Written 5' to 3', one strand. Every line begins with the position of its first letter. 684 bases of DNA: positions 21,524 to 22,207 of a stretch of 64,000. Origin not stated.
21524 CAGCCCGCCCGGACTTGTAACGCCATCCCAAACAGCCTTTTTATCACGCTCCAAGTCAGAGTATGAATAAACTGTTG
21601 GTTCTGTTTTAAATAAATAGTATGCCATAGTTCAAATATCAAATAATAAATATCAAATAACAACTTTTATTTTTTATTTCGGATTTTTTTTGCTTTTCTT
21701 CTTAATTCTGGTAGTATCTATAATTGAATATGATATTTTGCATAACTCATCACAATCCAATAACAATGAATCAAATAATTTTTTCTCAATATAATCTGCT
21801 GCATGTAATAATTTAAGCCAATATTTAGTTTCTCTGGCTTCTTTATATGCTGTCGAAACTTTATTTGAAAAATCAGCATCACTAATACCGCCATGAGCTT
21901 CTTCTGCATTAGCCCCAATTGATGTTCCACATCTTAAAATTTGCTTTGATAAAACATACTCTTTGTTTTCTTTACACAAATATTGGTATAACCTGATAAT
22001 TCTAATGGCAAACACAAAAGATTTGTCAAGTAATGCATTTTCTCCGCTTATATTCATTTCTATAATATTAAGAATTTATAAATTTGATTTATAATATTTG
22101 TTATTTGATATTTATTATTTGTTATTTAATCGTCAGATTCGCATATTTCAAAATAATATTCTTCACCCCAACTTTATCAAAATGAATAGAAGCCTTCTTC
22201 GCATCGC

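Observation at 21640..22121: Four-helix-bundle (23S-rRNA-IVS-protein / Avd-like) gene enclosed by perfect 24-nt inverted repeats: an IVS-like cassette in an mRNA context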

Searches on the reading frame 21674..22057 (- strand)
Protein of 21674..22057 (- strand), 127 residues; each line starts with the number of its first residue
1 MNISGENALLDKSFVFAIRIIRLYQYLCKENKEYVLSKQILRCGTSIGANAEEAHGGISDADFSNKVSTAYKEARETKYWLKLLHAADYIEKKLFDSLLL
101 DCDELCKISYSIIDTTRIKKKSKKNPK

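Call 6: search_protein_families(library=pfam, proteins=[window:21674-22057:-], max_evalue=0.01)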
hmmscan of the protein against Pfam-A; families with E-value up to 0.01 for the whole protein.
window:21674-22057:- (127 aa): 1 family
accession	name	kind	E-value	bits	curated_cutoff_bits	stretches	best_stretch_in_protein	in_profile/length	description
PF05635.17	23S_rRNA_IVP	-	9.7e-27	93.7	33.8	1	9-108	5-103/106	23S rRNA-intervening sequence protein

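Call 7: search_protein_families(library=ncbifam, proteins=[window:21674-22057:-], max_evalue=0.01)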
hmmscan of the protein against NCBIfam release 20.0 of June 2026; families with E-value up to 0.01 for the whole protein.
window:21674-22057:- (127 aa): 3 families
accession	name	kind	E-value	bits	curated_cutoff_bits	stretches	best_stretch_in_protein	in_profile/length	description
TIGR02436.1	TIGR02436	subfamily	2.6e-30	104.8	24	1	11-116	3-108/109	four helix bundle protein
NF008911.0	PRK12275.1-2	subfamily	9.2e-06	26.1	137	1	12-115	12-114/118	hypothetical protein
NF008912.0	PRK12275.1-6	subfamily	0.0002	21.4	124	1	21-119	17-114/117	hypothetical protein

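Call 11: find_homologous_proteins(query=window:21677-22057:-, max_evalue=0.00001)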
Query window:21677-22057:- (127 aa): 7994 proteins with E <= 0.00001 among 8000 candidates; the best 120 are listed.
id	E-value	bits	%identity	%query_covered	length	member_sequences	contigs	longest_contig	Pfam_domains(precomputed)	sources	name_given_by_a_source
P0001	4.4e-77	274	100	100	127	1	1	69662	PF05635.18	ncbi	ncbi:MAG: four helix bundle protein [Ignavibacteria bacterium]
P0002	2.3e-65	236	87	98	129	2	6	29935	PF05635.18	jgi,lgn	-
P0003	1.8e-64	233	85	97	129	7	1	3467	PF05635.18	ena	-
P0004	2.6e-64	232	87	93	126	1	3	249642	PF05635.18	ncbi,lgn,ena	-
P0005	2.9e-64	232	85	98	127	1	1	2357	PF05635.18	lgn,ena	-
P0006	1.7e-63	230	84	93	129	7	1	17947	PF05635.18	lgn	-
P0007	2.6e-63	229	86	93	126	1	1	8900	PF05635.18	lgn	-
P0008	3.7e-63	229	85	93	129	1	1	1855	PF05635.18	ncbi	-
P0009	5.4e-63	228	82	98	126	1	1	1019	PF05635.18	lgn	-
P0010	7.2e-63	228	84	97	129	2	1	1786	PF05635.18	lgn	-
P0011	1.2e-61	224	83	97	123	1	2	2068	PF05635.18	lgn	-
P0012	9.7e-61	221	84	95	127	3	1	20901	PF05635.18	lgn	-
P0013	5.3e-58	212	76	100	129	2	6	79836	PF05635.18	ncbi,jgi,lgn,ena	-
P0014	5.8e-58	212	78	93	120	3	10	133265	PF05635.18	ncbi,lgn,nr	ncbi:MAG: four helix bundle protein [Ignavibacteria bacterium]|nr:four helix bundle protein [Ignavib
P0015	1.3e-57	211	73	96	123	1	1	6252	PF05635.18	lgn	-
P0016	3.4e-56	206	72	98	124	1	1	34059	PF05635.18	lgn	-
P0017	2.9e-54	200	74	97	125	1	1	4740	PF05635.18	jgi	-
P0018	1.8e-53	198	76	90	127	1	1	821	PF05635.18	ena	-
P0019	4.3e-53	196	66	99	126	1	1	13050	PF05635.18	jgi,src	-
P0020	1.5e-52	195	71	98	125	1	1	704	PF05635.18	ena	-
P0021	3.6e-52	193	76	91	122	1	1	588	PF05635.18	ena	-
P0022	9.8e-52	192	73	93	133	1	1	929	PF05635.18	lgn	-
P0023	1.0e-51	192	72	95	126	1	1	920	PF05635.18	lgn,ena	-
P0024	1.3e-51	192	73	93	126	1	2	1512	PF05635.18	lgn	-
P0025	2.9e-51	190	72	97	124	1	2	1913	PF05635.18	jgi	jgi:four helix bundle protein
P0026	3.4e-50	187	71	95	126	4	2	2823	PF05635.18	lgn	-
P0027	4.0e-50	187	80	85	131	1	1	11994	PF05635.18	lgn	-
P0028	1.6e-49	185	74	89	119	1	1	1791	PF05635.18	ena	-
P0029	1.4e-48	182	67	95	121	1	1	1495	PF05635.18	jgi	jgi:four helix bundle protein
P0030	8.0e-48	179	70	91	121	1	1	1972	PF05635.18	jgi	jgi:four helix bundle protein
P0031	1.4e-47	178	70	91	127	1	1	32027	PF05635.18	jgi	jgi:four helix bundle protein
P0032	4.5e-47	177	66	98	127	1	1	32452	PF05635.18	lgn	-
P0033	9.7e-47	176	68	94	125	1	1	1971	PF05635.18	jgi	jgi:four helix bundle protein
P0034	1.2e-46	175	67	94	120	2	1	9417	PF05635.18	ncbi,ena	-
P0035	3.4e-46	174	69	90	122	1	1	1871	PF05635.18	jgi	jgi:four helix bundle protein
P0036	8.9e-46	173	64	95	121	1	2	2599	PF05635.18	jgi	-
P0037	1.5e-45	172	64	91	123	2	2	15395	PF05635.18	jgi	jgi:four helix bundle protein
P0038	2.2e-45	171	64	95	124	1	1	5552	PF05635.18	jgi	-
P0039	4.4e-45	170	67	92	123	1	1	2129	PF05635.18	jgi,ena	-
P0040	4.6e-45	170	62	96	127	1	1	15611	PF05635.18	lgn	-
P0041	1.2e-44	169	66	91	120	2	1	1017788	PF05635.18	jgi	-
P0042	1.6e-44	169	65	91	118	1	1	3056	PF05635.18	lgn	-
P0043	2.7e-44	168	63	91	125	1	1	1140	PF05635.18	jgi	jgi:four helix bundle protein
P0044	4.2e-44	167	66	95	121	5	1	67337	PF05635.18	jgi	-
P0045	4.4e-44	167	66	91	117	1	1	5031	PF05635.18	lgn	-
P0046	5.2e-44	167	66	91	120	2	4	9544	PF05635.18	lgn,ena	-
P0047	5.6e-44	167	69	91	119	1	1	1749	PF05635.18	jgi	jgi:four helix bundle protein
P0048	6.0e-44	167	67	91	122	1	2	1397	PF05635.18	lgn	-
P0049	7.5e-44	166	63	94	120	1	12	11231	PF05635.18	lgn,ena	-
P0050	2.5e-43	165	66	94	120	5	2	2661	PF05635.18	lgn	-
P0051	2.7e-43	165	65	91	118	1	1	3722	PF05635.18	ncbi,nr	ncbi:MAG: four helix bundle protein [Ignavibacteria bacterium]|nr:four helix bundle protein [Ignavib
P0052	3.0e-43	165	67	91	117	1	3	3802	PF05635.18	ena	-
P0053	3.9e-43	164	65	95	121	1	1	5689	PF05635.18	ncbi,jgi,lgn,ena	-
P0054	4.3e-43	164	64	91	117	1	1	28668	PF05635.18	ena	-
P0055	4.4e-43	164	66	92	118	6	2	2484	PF05635.18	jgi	jgi:four helix bundle protein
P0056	4.9e-43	164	63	98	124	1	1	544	PF05635.18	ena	-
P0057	5.3e-43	164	63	95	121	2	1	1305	PF05635.18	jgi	jgi:four helix bundle protein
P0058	7.0e-43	163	63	94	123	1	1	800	PF05635.18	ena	-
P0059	9.6e-43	163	61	98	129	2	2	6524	PF05635.18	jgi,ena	-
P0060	1.1e-42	163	65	91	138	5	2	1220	PF05635.18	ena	-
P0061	1.4e-42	162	65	92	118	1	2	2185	PF05635.18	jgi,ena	jgi:four helix bundle protein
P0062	2.2e-42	162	66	88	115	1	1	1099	PF05635.18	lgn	-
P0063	2.8e-42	161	64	91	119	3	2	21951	PF05635.18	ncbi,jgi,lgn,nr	ncbi:MAG: four helix bundle protein [bacterium]|nr:four helix bundle protein [bacterium]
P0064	2.9e-42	161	65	92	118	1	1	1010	PF05635.18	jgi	jgi:four helix bundle protein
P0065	3.0e-42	161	66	91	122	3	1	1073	PF05635.18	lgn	-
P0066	3.3e-42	161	64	84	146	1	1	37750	PF05635.18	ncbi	-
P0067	3.4e-42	161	65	91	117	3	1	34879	PF05635.18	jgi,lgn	jgi:four helix bundle protein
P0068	3.6e-42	161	64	93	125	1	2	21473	PF05635.18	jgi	-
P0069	7.4e-42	160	62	92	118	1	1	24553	PF05635.18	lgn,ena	-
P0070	8.6e-42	160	64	91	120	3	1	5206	PF05635.18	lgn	-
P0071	9.5e-42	160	62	92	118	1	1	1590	PF05635.18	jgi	jgi:four helix bundle protein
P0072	1.1e-41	159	66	90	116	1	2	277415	PF05635.18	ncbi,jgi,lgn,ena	-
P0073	1.6e-41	159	64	95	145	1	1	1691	PF05635.18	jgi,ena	-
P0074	2.0e-41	159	68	91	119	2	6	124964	PF05635.18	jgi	-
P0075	2.2e-41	158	64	92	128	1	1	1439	PF05635.18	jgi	jgi:four helix bundle protein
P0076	3.1e-41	158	62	91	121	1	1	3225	PF05635.18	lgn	-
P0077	5.1e-41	157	66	88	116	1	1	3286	PF05635.18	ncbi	-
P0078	5.9e-41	157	63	94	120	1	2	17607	PF05635.18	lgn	-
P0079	7.0e-41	157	61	90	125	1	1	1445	PF05635.18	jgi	jgi:four helix bundle protein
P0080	9.4e-41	156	63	91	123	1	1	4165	PF05635.18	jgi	jgi:four helix bundle protein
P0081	1.2e-40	156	64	94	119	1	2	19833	PF05635.18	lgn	-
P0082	1.5e-40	156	62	92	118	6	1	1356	PF05635.18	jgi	jgi:four helix bundle protein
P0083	2.1e-40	155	62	94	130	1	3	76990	PF05635.18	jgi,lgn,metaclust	jgi:four helix bundle protein|metaclust:\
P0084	2.1e-40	155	59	92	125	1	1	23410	PF05635.18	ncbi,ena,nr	ncbi:MAG: four helix bundle protein [Flavobacteriales bacterium]|nr:MAG: four helix bundle protein [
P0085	2.1e-40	155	63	94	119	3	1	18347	PF05635.18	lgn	-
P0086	2.2e-40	155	63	94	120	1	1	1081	PF05635.18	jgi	-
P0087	2.6e-40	155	62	87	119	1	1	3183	PF05635.18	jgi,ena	-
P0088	2.8e-40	155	70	81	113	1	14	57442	PF05635.18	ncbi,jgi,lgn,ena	-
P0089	3.0e-40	155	62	92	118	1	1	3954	PF05635.18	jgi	jgi:four helix bundle protein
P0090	3.1e-40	155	68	91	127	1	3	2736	PF05635.18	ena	-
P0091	3.8e-40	155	65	90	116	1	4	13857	PF05635.18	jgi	jgi:four helix bundle protein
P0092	3.9e-40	154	65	90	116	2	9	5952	PF05635.18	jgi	jgi:four helix bundle protein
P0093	4.1e-40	154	64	91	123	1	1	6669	PF05635.18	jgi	jgi:four helix bundle protein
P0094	6.1e-40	154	67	90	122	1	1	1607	PF05635.18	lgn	-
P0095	8.2e-40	153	63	91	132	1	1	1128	PF05635.18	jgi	jgi:four helix bundle protein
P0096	8.5e-40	153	61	90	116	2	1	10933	PF05635.18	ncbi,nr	ncbi:MAG: four helix bundle protein [Ignavibacteria bacterium]|nr:four helix bundle protein [Ignavib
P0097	8.7e-40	153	63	91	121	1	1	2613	PF05635.18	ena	-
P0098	9.1e-40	153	67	85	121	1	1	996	PF05635.18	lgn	-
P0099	9.4e-40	153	61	93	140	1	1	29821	PF05635.18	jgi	jgi:four helix bundle protein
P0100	1.0e-39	153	64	91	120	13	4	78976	PF05635.18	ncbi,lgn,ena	-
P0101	1.1e-39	153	65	90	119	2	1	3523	PF05635.18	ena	-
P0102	1.2e-39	153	65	85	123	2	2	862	PF05635.18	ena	-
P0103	1.4e-39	153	65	84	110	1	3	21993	PF05635.18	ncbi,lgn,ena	-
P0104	1.5e-39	153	64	88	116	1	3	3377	PF05635.18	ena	-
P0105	1.6e-39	153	60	94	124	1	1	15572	PF05635.18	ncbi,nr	ncbi:four helix bundle protein [bacterium]|nr:four helix bundle protein [bacterium]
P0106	1.8e-39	152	61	90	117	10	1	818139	PF05635.18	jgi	jgi:four helix bundle protein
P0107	1.8e-39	152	62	93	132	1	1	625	PF05635.18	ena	-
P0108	1.8e-39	152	61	96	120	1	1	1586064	PF05635.18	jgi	jgi:four helix bundle protein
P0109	1.8e-39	152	63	89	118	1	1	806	PF05635.18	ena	-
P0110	2.0e-39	152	64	88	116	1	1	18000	PF05635.18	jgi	jgi:four helix bundle protein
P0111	2.2e-39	152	63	91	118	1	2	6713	PF05635.18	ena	-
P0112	2.3e-39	152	65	84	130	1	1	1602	PF05635.18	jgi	jgi:four helix bundle protein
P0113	2.4e-39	152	65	81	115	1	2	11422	PF05635.18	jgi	-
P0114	2.4e-39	152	64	87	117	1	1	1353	PF05635.18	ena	-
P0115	2.6e-39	152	64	90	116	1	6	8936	PF05635.18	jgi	jgi:four helix bundle protein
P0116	2.8e-39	152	60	92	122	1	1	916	PF05635.18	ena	-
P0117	2.8e-39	152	63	94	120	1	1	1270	PF05635.18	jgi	jgi:four helix bundle protein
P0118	3.0e-39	152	62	92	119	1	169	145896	PF05635.18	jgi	jgi:four helix bundle protein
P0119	3.1e-39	152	67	88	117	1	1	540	PF05635.18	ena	-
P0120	3.3e-39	152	63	90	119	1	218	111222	PF05635.18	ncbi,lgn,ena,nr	ncbi:MAG: four helix bundle protein [Candidatus Marinimicrobia bacterium]|nr:four helix bundle prote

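Call 14: find_encoding_contigs(protein=P0004, flank=5000, max_places=4)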
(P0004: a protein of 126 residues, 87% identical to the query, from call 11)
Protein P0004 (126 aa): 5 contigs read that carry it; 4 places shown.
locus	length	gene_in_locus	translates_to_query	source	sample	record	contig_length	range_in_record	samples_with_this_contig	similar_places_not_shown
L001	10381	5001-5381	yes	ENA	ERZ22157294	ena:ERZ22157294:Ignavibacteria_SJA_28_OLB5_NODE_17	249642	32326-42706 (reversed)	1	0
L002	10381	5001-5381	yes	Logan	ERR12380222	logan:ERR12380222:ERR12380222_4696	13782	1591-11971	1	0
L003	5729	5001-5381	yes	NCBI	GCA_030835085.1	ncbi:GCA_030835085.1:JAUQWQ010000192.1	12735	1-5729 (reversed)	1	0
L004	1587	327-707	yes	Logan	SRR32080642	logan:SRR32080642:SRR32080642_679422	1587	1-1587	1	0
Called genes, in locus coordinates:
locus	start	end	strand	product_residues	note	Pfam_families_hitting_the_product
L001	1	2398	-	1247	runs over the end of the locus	PF27156:RP005_N, PF07992:Pyr_redox_2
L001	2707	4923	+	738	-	PF00580:UvrD-helicase, PF01443:Viral_helicase1 (faint), PF13245:AAA_19, PF13604:AAA_30 (weak), PF13361:UvrD_C, PF13538:UvrD_C_2, PF21196:PcrA_UvrD_tudor (weak)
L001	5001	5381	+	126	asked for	PF05635:23S_rRNA_IVP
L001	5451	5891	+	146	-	PF01878:EVE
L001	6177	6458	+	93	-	-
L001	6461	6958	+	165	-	PF04461:YajQ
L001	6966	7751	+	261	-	PF01520:Amidase_3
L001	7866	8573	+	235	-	-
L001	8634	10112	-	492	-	-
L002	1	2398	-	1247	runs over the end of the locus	PF27156:RP005_N, PF07992:Pyr_redox_2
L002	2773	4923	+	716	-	PF00580:UvrD-helicase, PF01443:Viral_helicase1 (faint), PF13245:AAA_19, PF13361:UvrD_C, PF13538:UvrD_C_2, PF21196:PcrA_UvrD_tudor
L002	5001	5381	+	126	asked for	PF05635:23S_rRNA_IVP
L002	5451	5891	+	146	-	PF01878:EVE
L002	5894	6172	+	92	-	PF13711:DUF4160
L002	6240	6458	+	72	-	-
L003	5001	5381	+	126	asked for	PF05635:23S_rRNA_IVP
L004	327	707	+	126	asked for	PF05635:23S_rRNA_IVP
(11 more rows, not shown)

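Call 15: find_encoding_contigs(protein=P0002, flank=5000, max_places=6)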
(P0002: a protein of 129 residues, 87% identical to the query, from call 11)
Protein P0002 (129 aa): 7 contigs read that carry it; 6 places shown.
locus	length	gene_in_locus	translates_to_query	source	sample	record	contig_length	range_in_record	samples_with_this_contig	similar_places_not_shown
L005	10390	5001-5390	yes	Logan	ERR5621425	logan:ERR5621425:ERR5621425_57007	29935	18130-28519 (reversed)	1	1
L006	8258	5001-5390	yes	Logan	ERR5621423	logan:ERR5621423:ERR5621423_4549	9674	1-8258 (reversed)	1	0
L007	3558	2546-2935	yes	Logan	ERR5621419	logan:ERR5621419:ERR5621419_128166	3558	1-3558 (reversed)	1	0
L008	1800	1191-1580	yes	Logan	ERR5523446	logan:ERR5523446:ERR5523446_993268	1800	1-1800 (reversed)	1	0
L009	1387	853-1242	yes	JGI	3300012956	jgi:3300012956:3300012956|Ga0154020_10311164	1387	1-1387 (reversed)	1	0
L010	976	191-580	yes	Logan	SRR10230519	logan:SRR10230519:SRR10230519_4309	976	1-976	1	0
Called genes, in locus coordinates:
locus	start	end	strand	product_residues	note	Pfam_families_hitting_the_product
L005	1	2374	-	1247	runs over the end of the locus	PF27156:RP005_N, PF07992:Pyr_redox_2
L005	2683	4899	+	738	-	PF00580:UvrD-helicase, PF01443:Viral_helicase1 (faint), PF13245:AAA_19, PF13604:AAA_30 (weak), PF13361:UvrD_C, PF13538:UvrD_C_2, PF21196:PcrA_UvrD_tudor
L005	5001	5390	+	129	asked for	PF05635:23S_rRNA_IVP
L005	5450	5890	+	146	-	PF01878:EVE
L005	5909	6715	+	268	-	PF01209:Ubie_methyltran, PF05175:MTS (weak), PF05958:tRNA_U5-meth_tr (weak), PF13489:Methyltransf_23 (weak), PF08241:Methyltransf_11, PF08242:Methyltransf_12, PF13649:Methyltransf_25, PF13847:Methyltransf_31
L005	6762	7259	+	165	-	PF04461:YajQ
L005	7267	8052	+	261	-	PF01520:Amidase_3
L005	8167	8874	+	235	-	-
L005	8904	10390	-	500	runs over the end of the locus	-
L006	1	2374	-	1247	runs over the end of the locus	PF27156:RP005_N, PF07992:Pyr_redox_2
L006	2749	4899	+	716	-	PF00580:UvrD-helicase, PF01443:Viral_helicase1 (faint), PF13245:AAA_19, PF13604:AAA_30 (faint), PF13361:UvrD_C, PF13538:UvrD_C_2, PF21196:PcrA_UvrD_tudor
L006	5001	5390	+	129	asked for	PF05635:23S_rRNA_IVP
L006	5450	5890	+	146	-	PF01878:EVE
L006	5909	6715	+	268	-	PF01209:Ubie_methyltran, PF05175:MTS (weak), PF05958:tRNA_U5-meth_tr (weak), PF13489:Methyltransf_23 (weak), PF08241:Methyltransf_11, PF08242:Methyltransf_12, PF13649:Methyltransf_25, PF13847:Methyltransf_31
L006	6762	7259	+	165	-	PF04461:YajQ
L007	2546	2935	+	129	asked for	PF05635:23S_rRNA_IVP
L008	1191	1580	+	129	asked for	PF05635:23S_rRNA_IVP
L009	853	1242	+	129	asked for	PF05635:23S_rRNA_IVP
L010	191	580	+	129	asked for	PF05635:23S_rRNA_IVP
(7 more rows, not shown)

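Call 16: find_encoding_contigs(protein=P0013, flank=5000, max_places=6)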
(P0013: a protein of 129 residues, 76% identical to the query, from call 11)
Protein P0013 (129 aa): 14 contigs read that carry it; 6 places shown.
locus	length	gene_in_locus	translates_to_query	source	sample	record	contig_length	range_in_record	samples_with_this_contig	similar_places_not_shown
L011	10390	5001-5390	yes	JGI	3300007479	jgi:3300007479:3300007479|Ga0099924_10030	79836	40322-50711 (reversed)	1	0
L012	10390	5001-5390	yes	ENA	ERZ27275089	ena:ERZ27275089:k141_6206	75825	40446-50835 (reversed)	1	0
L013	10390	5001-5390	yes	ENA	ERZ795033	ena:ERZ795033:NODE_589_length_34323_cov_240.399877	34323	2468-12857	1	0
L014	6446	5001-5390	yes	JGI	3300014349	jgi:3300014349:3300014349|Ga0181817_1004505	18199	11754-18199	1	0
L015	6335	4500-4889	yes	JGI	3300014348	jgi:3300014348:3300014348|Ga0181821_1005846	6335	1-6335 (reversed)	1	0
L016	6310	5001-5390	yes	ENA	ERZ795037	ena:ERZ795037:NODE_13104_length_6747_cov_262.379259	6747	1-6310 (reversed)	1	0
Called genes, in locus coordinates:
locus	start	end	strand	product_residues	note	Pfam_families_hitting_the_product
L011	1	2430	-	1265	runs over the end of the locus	PF27156:RP005_N, PF07992:Pyr_redox_2 (weak)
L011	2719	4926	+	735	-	PF00580:UvrD-helicase, PF01443:Viral_helicase1 (faint), PF13245:AAA_19, PF13604:AAA_30 (faint), PF13361:UvrD_C, PF13538:UvrD_C_2, PF21196:PcrA_UvrD_tudor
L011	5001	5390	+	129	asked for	PF05635:23S_rRNA_IVP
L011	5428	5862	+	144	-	PF01878:EVE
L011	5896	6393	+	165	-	PF04461:YajQ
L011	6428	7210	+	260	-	PF01520:Amidase_3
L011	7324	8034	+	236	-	-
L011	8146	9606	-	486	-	-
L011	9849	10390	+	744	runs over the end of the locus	PF00354:Pentaxin (faint), PF13385:Laminin_G_3, PF18962:Por_Secre_tail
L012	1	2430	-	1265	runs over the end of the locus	PF27156:RP005_N, PF07992:Pyr_redox_2 (weak)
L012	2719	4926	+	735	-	PF00580:UvrD-helicase, PF01443:Viral_helicase1 (faint), PF13245:AAA_19, PF13604:AAA_30 (faint), PF13361:UvrD_C, PF13538:UvrD_C_2, PF21196:PcrA_UvrD_tudor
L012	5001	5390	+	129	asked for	PF05635:23S_rRNA_IVP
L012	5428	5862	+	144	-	PF01878:EVE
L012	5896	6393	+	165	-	PF04461:YajQ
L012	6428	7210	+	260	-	PF01520:Amidase_3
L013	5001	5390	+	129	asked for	PF05635:23S_rRNA_IVP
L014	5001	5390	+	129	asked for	PF05635:23S_rRNA_IVP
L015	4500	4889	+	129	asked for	PF05635:23S_rRNA_IVP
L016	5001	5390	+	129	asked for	PF05635:23S_rRNA_IVP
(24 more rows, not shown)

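Call 17: find_encoding_contigs(protein=P0014, flank=5000, max_places=6)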
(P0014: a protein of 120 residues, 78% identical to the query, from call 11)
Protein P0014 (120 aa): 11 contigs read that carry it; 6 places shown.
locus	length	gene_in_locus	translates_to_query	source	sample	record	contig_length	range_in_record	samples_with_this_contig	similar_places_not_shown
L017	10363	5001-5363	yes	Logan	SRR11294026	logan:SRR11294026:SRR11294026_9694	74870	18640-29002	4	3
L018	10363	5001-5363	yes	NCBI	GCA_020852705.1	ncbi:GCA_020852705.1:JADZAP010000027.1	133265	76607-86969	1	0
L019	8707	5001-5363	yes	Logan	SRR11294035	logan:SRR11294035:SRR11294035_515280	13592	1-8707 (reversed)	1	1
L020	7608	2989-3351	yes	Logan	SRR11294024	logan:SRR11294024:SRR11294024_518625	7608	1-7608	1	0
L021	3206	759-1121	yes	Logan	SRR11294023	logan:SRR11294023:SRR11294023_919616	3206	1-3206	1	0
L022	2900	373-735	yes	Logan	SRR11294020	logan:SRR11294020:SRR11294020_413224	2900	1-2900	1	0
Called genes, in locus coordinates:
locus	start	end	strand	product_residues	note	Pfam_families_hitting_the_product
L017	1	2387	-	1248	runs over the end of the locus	PF27156:RP005_N, PF07992:Pyr_redox_2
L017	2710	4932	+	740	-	PF00580:UvrD-helicase, PF01443:Viral_helicase1 (faint), PF13245:AAA_19, PF13604:AAA_30 (faint), PF13361:UvrD_C, PF13538:UvrD_C_2, PF21196:PcrA_UvrD_tudor (weak)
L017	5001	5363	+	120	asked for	PF05635:23S_rRNA_IVP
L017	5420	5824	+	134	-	PF01878:EVE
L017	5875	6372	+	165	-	PF04461:YajQ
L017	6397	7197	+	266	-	PF01520:Amidase_3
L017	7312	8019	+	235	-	-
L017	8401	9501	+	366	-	PF02629:CoA_binding, PF00549:Ligase_CoA, PF13607:Succ_CoA_lig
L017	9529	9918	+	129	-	PF02152:FolB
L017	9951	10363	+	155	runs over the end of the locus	PF01288:HPPK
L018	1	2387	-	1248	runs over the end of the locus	PF27156:RP005_N, PF07992:Pyr_redox_2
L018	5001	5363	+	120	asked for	PF05635:23S_rRNA_IVP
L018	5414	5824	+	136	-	PF01878:EVE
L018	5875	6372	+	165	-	PF04461:YajQ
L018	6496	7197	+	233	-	PF01520:Amidase_3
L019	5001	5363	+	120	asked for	PF05635:23S_rRNA_IVP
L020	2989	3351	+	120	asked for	PF05635:23S_rRNA_IVP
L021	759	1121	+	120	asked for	PF05635:23S_rRNA_IVP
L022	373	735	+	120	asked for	PF05635:23S_rRNA_IVP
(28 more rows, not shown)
